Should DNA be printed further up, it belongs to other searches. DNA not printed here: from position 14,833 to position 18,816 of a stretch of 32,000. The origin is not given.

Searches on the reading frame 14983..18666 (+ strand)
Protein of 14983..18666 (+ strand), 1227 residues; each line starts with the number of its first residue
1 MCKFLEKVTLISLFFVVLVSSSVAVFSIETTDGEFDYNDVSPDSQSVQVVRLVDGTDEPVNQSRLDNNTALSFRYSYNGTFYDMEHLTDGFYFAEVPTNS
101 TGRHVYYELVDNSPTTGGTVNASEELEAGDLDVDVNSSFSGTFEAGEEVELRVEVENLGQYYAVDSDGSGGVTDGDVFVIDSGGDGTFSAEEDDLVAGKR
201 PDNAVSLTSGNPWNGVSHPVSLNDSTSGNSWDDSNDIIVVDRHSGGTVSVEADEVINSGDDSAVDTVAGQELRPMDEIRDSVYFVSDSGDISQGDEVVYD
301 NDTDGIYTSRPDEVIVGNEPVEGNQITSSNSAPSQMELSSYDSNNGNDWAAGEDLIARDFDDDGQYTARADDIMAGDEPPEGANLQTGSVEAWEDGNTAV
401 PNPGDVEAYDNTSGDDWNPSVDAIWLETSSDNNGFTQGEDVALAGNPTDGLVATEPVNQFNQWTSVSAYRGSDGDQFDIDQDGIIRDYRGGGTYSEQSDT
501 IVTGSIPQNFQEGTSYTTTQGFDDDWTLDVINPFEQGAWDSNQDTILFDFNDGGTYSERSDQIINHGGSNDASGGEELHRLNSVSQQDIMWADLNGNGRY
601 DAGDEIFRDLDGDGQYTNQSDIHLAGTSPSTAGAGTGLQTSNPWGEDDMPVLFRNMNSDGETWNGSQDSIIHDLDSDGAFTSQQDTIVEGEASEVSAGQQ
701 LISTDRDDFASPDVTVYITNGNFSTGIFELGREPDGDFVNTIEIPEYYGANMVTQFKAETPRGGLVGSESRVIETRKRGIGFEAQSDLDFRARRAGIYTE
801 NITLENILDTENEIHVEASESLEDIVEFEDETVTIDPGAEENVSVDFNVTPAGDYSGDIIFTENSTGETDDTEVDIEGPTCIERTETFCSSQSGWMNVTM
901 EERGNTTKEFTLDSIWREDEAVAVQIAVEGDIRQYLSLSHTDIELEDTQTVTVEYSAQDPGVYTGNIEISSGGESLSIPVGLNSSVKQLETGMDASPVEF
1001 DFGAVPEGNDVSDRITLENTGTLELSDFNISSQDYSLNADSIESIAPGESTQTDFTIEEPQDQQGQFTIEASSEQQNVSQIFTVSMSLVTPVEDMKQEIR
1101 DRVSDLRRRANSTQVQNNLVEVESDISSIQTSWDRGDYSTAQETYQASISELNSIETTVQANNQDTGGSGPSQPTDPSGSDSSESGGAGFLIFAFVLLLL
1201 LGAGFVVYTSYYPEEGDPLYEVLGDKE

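Call 19: search_protein_families(library=pfam, proteins=[window:14983-18666:+], max_evalue=0.001)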
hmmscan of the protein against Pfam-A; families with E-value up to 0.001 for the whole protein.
window:14983-18666:+ (1227 aa): 4 families
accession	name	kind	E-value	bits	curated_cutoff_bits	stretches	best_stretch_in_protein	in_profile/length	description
PF22544.2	HYDIN_VesB_CFA65-like_Ig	-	4.6e-12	46.5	25.5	2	799-870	22-93/100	HYDIN/CFA65/VesB-like, Ig-like domain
PF07610.17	DUF1573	-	3.9e-05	24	26.1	0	998-1076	6-88/98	Protein of unknown function (DUF1573)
PF22073.2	Cep192_D4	-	6e-05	23.7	35.5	0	895-972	13-95/112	Cep192 domain 4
PF15780.11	ASH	-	0.00017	22.2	27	0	785-868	11-95/98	Abnormal spindle-like microcephaly-assoc'd, ASPM-SPD-2-Hydin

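Call 55: search_protein_families(library=ncbifam, proteins=[window:14983-18666:+], max_evalue=1)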
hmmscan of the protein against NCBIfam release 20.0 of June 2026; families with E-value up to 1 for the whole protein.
window:14983-18666:+ (1227 aa): 2 families
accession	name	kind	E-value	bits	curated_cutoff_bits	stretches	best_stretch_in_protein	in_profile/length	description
NF012200.0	choice_anch_D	domain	6.1e-08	33.2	45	2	989-1058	13-88/108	choice-of-anchor D domain-containing protein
NF041425.1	OS_HP2_seleno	subfamily_domain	0.033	14.5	100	1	999-1064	5-70/98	OS_HP2 family (seleno)protein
